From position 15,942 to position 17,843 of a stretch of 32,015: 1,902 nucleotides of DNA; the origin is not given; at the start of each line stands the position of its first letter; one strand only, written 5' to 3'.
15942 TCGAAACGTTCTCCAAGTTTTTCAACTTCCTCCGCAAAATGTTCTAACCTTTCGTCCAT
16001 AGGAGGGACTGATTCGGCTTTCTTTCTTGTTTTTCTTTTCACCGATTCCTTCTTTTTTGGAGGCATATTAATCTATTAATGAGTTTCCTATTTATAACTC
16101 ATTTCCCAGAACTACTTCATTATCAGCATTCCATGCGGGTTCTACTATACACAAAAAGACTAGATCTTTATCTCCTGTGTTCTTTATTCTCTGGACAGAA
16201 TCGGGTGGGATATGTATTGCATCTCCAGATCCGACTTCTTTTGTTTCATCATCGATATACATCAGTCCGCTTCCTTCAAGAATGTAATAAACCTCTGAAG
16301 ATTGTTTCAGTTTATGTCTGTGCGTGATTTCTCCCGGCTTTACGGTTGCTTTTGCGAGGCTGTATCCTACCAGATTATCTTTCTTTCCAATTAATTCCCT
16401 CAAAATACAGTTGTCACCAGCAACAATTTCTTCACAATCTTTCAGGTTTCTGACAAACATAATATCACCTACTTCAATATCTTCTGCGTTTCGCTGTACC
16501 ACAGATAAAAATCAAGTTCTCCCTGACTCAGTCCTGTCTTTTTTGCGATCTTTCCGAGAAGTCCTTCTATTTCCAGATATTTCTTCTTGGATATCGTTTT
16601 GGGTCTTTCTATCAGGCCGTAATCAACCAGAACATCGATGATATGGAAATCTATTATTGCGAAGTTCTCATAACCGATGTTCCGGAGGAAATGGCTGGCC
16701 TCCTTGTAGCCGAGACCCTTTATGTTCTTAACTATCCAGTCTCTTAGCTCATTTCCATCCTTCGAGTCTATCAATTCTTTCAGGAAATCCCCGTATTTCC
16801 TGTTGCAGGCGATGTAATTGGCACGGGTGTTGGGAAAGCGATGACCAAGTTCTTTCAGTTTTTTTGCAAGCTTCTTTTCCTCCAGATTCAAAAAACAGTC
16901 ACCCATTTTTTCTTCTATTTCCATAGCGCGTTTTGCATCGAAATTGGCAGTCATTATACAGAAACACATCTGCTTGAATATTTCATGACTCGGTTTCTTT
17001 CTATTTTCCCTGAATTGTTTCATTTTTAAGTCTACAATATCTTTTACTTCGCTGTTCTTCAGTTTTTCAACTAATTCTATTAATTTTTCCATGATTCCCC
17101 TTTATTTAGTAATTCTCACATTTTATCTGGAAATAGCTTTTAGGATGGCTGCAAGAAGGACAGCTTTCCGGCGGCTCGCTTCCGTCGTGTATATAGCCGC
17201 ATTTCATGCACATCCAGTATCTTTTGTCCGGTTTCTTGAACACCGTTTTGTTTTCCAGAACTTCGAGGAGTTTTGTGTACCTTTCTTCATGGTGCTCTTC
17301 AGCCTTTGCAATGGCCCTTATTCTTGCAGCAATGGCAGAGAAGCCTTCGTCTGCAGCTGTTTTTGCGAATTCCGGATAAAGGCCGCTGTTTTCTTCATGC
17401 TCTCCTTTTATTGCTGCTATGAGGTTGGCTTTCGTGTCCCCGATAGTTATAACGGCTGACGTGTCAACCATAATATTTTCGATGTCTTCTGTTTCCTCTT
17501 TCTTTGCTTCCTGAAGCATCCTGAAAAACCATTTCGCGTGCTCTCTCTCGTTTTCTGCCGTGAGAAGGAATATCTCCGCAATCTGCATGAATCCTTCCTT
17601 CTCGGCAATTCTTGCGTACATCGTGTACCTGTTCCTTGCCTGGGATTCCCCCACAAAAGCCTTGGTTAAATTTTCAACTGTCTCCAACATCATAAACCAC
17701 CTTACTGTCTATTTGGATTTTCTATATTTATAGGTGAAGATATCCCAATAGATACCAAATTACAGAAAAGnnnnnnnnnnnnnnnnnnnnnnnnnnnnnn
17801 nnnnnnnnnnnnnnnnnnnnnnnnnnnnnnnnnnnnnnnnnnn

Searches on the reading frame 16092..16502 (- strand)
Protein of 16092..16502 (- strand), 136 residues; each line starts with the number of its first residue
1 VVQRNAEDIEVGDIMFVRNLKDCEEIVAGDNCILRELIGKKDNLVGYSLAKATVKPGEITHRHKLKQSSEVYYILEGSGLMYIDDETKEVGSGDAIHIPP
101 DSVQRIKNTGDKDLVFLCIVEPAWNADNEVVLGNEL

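Call 31: search_protein_families(library=pfam, proteins=[window:16092-16502:-])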
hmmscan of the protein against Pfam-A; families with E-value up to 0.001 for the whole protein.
window:16092-16502:- (136 aa): 5 families
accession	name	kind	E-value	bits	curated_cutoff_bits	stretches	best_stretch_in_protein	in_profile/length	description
PF07883.17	Cupin_2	-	5.6e-16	58.4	27.2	1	52-120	3-70/70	Cupin domain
PF06339.18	Ectoine_synth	-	1.5e-05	25.7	27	1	17-125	3-112/127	Ectoine synthase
PF02311.25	AraC_binding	-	1.8e-05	25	21.1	1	62-119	20-74/135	AraC-like ligand binding domain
PF01050.24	MannoseP_isomer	-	3.6e-05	24.4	23.6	1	47-118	28-99/116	Mannose-6-phosphate isomerase C-terminal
PF00190.28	Cupin_1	-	4.2e-05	23.6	22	1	43-123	29-116/151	Cupin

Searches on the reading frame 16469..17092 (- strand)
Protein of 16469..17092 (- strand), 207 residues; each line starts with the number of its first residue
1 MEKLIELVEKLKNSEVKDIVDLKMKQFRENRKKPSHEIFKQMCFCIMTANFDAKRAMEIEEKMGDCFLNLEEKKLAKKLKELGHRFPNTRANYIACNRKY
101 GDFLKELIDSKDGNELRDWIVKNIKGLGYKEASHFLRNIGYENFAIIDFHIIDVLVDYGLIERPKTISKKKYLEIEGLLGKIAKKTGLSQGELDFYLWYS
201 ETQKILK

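Call 31: search_protein_families(library=pfam, proteins=[window:16469-17092:-])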
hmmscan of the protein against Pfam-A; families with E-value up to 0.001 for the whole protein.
window:16469-17092:- (207 aa): 1 family
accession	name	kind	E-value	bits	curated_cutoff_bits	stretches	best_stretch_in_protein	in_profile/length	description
PF22175.2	Ogg-HhH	-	4.3e-59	199.4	27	1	22-187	3-172/173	8-oxoguanine DNA glycosylase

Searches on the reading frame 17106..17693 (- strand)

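Call 31: search_protein_families(library=pfam, proteins=[window:17106-17693:-])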
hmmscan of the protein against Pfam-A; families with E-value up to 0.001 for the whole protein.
window:17106-17693:- (195 aa): 5 families
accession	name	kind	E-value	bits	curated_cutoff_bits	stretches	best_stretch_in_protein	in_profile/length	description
PF02915.23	Rubrerythrin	-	8.3e-34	117.3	22.8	1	7-143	1-137/137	Rubrerythrin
PF21349.2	RUBY_RBDX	-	1.6e-13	50.3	26.5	1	160-189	1-30/30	Rubrerythrin, rubredoxin-like domain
PF00210.30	Ferritin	-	1.1e-05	25.9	24.5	1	7-147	2-140/142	Ferritin-like domain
PF23458.2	DUF7130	-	0.00011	22.5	35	1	157-190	51-85/89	Domain of unknown function (DUF7130)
PF23455.1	DUF7129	-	0.0007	19.7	30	0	155-182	7-34/45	Domain of unknown function (DUF7129)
